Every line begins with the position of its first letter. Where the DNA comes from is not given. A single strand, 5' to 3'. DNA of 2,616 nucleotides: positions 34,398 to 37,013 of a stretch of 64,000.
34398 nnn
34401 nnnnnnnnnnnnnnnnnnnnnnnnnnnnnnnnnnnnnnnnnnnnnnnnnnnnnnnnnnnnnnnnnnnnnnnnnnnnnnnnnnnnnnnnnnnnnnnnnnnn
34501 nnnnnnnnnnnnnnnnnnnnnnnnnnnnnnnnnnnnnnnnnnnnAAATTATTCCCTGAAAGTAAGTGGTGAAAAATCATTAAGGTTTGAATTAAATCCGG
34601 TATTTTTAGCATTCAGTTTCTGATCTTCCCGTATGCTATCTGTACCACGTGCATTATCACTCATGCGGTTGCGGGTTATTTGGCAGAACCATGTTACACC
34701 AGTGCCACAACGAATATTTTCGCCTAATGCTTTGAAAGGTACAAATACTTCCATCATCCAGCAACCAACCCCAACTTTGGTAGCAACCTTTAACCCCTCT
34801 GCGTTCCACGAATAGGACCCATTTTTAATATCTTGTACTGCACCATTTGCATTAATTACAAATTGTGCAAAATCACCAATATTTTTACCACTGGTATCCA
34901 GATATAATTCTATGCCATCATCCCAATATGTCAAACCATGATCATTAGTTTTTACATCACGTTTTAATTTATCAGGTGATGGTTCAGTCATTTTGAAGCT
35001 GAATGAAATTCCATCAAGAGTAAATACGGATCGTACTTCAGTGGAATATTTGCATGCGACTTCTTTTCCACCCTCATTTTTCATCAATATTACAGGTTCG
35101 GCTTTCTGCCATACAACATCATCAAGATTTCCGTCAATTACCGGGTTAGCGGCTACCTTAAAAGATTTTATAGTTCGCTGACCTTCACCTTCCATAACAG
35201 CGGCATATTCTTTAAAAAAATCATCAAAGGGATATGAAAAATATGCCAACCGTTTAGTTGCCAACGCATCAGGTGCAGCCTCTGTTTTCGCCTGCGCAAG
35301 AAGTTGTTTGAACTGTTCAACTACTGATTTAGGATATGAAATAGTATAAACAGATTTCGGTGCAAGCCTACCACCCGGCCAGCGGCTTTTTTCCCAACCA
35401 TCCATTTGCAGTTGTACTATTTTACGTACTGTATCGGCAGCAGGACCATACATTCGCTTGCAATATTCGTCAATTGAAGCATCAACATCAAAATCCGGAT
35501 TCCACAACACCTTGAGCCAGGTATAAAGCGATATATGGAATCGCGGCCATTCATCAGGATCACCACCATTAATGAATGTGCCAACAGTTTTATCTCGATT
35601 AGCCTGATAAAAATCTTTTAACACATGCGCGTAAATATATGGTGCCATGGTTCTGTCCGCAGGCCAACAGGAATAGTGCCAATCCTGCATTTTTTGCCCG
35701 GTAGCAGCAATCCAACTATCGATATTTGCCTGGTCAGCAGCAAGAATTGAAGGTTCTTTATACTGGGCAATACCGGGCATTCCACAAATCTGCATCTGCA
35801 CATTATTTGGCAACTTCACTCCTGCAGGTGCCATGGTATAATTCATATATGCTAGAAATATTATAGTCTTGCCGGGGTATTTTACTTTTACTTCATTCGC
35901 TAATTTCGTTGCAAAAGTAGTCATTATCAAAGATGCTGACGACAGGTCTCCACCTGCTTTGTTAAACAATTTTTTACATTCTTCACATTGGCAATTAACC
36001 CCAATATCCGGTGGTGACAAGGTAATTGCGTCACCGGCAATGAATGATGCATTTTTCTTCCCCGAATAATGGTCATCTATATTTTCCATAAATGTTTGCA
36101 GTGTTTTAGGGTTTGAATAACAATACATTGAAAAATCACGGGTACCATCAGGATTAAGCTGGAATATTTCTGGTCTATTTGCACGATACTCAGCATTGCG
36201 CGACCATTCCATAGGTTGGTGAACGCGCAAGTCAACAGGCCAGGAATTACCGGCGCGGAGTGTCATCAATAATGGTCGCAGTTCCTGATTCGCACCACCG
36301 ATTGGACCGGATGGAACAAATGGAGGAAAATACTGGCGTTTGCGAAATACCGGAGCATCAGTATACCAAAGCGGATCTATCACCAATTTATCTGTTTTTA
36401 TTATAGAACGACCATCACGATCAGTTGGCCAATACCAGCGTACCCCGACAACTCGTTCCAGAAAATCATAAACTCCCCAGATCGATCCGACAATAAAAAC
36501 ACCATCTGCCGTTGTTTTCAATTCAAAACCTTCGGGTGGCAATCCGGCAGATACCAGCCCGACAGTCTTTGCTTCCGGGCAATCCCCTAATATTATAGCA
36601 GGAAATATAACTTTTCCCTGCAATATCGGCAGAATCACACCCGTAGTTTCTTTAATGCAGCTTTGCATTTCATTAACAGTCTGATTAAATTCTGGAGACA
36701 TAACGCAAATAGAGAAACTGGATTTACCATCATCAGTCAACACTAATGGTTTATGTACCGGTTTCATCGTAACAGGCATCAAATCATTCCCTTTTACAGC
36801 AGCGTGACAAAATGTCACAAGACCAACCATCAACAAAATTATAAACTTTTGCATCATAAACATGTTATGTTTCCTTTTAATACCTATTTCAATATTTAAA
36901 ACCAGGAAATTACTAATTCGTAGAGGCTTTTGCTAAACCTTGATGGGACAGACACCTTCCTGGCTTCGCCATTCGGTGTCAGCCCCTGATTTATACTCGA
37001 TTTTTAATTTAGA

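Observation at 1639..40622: Two DUF4838-like::FGE-domain fusion paralogs with strongly different base composition, and the FGE domain lacks the catalytic Cys pair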

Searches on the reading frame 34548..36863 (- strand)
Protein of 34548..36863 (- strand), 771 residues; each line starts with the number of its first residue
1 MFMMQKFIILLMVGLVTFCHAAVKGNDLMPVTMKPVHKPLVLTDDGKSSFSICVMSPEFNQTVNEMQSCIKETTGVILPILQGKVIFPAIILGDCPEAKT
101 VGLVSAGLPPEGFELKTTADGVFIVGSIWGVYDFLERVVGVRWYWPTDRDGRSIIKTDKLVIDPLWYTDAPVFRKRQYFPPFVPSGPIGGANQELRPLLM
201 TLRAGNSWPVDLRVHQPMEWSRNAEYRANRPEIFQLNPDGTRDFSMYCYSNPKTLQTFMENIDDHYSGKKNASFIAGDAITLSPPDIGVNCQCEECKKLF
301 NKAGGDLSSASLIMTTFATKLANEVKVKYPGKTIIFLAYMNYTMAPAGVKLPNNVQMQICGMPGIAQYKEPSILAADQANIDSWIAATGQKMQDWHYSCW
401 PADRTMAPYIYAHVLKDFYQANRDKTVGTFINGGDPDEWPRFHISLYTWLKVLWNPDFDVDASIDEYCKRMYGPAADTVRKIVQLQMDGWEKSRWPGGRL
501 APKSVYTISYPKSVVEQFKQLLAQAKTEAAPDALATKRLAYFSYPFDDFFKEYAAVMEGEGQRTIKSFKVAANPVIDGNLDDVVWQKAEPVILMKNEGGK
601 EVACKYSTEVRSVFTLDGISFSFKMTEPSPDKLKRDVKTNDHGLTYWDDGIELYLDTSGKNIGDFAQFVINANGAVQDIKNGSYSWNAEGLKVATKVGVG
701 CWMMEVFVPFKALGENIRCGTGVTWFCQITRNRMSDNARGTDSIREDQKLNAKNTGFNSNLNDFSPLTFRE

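Call 23: search_protein_families(library=ncbifam, proteins=[window:34548-36863:-], max_evalue=0.01)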
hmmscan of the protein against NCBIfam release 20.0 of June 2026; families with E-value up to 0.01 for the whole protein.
window:34548-36863:- (771 aa): 0 families

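Call 25: search_protein_families(library=pfam, proteins=[window:34548-36863:-], max_evalue=0.001)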
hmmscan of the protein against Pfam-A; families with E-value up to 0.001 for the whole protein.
window:34548-36863:- (771 aa): 2 families
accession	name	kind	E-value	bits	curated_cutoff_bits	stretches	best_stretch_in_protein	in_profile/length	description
PF16126.11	DUF4838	-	5.3e-35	121.5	26.6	1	212-483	60-324/325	Domain of unknown function (DUF4838)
PF06452.16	CBM9_1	-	2.7e-05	24.6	23.4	1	576-715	1-134/185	Carbohydrate family 9 binding domain-like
